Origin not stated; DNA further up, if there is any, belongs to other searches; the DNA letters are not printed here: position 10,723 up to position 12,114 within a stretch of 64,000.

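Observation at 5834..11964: Tight operon of 5.5 near-identical fucosyltransferase-superfamily-like modules, one gene carrying a 2.5-module fusion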

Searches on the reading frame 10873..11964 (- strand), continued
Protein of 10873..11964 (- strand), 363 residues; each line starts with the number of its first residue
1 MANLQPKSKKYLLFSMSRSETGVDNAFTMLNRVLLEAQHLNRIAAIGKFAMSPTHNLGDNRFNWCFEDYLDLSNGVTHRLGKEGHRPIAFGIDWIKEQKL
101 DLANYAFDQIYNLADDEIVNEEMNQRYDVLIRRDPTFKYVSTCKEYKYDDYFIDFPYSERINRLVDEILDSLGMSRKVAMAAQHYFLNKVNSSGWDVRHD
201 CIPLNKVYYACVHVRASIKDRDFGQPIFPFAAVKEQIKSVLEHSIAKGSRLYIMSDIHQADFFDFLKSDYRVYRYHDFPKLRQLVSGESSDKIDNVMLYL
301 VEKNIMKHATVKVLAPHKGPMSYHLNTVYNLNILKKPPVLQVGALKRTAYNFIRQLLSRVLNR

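Call 87: find_encoding_contigs(protein=P0035, flank=3000, max_places=3)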
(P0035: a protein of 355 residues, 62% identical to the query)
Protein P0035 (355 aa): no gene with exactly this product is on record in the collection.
